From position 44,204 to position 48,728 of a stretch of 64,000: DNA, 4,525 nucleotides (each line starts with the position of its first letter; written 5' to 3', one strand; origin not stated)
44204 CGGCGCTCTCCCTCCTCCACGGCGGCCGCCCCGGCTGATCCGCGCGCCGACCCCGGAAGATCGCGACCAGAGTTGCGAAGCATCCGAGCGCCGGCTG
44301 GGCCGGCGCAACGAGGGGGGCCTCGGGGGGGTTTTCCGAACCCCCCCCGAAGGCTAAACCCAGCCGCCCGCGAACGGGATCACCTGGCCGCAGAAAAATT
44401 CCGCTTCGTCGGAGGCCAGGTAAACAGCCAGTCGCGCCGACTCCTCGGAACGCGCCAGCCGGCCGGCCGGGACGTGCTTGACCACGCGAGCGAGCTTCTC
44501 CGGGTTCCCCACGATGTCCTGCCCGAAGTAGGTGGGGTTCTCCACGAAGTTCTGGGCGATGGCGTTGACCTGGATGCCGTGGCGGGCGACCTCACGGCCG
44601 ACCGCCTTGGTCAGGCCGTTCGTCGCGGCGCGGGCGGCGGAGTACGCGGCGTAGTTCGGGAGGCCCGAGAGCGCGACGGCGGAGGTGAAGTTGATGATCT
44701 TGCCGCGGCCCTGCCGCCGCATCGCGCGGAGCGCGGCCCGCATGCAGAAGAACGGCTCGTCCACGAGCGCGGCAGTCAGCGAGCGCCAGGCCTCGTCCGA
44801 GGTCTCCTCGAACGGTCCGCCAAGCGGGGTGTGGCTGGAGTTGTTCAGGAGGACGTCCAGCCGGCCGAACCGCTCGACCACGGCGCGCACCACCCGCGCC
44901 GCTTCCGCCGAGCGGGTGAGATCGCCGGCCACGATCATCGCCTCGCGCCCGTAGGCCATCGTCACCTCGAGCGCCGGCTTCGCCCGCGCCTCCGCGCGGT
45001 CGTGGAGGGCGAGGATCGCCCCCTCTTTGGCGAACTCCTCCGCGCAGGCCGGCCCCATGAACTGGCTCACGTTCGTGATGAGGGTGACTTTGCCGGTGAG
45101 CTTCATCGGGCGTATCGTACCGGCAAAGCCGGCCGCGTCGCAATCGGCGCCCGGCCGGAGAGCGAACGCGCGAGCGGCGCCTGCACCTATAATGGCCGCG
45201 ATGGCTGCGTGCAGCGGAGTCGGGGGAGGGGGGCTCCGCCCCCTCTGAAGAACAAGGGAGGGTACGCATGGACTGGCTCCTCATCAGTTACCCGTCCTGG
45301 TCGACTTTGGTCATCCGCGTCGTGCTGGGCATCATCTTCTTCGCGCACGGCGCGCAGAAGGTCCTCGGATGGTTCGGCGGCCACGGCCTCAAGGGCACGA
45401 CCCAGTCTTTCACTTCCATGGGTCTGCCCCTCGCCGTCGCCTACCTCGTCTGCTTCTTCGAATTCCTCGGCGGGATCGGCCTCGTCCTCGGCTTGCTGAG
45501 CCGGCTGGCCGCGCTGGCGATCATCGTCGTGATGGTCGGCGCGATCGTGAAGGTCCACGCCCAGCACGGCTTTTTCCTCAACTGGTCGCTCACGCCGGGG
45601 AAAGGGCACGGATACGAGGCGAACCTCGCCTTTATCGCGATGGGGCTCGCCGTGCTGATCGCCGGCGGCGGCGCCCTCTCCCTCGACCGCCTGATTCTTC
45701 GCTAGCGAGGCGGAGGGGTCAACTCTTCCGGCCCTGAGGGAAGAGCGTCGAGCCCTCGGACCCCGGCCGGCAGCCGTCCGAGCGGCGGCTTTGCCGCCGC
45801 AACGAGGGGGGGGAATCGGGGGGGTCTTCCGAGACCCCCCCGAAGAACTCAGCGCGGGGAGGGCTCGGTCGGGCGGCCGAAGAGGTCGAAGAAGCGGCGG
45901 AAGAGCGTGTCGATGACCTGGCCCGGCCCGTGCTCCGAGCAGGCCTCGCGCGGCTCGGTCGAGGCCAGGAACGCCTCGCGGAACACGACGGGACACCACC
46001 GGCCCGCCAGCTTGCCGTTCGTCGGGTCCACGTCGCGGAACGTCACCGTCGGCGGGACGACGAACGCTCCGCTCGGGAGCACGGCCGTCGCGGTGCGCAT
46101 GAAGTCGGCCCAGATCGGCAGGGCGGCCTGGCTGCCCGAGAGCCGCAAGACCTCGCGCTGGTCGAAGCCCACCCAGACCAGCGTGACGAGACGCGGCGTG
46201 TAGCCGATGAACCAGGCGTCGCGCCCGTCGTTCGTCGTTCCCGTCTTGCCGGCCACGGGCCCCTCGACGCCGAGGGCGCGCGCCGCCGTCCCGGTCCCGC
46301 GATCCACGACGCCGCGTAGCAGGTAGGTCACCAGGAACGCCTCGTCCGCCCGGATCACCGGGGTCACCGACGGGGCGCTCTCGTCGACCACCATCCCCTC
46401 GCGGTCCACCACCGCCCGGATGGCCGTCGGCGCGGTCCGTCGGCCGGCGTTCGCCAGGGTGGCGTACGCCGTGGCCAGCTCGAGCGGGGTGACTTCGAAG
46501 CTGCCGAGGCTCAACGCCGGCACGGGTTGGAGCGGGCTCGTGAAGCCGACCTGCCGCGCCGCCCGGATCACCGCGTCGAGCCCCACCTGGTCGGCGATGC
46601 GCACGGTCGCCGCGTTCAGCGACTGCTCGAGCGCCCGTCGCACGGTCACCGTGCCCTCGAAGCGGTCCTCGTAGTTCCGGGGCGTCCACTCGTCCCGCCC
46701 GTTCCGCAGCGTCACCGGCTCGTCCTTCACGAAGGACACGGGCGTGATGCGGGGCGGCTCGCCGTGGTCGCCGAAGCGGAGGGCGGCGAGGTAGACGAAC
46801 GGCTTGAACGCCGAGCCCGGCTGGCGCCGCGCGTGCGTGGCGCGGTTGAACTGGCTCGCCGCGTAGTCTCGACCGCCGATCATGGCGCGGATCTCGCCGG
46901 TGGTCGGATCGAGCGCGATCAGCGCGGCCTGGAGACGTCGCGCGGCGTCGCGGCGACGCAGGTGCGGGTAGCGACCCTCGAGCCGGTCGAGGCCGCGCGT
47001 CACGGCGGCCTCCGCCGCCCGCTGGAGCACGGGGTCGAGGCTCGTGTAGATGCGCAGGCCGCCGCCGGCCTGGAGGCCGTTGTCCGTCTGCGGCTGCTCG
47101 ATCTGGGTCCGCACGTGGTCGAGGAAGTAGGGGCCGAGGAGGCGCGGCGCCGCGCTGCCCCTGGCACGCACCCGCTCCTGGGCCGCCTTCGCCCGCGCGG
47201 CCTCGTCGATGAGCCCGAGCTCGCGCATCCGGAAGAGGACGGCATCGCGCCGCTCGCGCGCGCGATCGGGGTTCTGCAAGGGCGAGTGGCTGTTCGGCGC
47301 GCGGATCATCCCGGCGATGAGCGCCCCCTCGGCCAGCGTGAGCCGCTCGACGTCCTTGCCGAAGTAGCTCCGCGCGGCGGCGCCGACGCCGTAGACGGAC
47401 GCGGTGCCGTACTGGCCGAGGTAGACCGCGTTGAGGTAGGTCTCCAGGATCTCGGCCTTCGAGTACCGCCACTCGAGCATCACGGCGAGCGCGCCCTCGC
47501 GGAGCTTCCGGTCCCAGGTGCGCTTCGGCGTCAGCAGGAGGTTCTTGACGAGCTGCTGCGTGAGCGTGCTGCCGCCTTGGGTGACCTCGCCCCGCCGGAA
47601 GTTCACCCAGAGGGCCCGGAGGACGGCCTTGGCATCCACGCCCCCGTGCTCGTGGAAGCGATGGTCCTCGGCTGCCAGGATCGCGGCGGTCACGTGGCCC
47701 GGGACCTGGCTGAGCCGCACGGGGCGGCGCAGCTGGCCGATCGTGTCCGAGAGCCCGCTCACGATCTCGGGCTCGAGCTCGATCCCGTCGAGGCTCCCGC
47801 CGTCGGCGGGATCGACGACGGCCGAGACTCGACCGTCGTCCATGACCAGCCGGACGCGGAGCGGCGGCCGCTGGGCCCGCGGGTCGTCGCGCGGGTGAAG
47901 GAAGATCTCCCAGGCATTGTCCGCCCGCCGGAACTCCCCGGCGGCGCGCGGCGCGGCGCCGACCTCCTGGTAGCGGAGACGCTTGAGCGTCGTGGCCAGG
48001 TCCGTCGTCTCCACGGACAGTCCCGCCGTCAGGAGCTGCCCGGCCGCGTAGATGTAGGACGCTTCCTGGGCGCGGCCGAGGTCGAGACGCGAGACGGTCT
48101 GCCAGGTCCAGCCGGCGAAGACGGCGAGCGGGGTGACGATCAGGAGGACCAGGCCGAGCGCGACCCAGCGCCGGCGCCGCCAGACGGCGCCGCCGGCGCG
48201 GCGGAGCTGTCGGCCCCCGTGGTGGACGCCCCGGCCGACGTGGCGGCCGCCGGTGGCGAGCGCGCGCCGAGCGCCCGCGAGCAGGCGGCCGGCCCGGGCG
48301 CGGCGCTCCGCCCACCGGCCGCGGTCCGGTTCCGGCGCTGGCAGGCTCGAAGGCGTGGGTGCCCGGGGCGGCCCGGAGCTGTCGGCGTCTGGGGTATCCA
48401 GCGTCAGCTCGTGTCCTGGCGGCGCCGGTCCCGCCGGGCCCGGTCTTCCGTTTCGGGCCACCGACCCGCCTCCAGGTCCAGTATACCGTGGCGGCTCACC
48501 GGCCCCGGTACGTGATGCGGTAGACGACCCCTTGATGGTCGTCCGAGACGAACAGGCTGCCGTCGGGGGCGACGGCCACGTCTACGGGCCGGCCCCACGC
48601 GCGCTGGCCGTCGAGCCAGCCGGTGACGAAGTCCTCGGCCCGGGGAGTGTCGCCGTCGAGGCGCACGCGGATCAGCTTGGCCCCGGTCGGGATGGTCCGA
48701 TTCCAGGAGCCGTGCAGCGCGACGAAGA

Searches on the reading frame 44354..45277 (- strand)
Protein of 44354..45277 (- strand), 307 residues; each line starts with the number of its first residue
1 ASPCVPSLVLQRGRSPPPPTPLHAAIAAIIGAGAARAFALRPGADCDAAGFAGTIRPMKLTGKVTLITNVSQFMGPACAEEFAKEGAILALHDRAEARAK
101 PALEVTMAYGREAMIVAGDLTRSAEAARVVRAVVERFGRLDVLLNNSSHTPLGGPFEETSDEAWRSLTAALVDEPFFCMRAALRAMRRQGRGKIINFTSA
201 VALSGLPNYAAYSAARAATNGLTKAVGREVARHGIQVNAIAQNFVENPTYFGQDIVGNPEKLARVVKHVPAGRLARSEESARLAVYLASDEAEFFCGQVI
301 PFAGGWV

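Call 21: search_protein_families(library=pfam, proteins=[window:44354-45277:-], max_evalue=0.001)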
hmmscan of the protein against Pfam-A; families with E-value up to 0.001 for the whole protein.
window:44354-45277:- (307 aa): 3 families
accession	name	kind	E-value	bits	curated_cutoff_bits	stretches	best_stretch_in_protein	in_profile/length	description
PF13561.12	adh_short_C2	-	2.6e-50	171.6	27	1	74-306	8-235/236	Enoyl-(Acyl carrier protein) reductase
PF00106.31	adh_short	-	4.2e-40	137.8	26.6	1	63-246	1-183/195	short chain dehydrogenase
PF08659.16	KR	-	0.0003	21.2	22.6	1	75-226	13-163/180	KR domain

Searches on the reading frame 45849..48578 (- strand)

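Call 21: search_protein_families(library=pfam, proteins=[window:45849-48578:-], max_evalue=0.001)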
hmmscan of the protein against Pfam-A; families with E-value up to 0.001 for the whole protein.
window:45849-48578:- (909 aa): 3 families
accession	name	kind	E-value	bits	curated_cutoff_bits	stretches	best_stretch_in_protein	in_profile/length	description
PF00912.28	Transgly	-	6.5e-62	208.5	27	1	282-451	12-177/178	Transglycosylase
PF00905.27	Transpeptidase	-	5.7e-34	118.1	22.1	1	553-827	3-298/299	Penicillin binding protein transpeptidase domain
PF14814.11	UB2H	-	2.3e-10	40.8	27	1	183-264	1-81/85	Bifunctional transglycosylase second domain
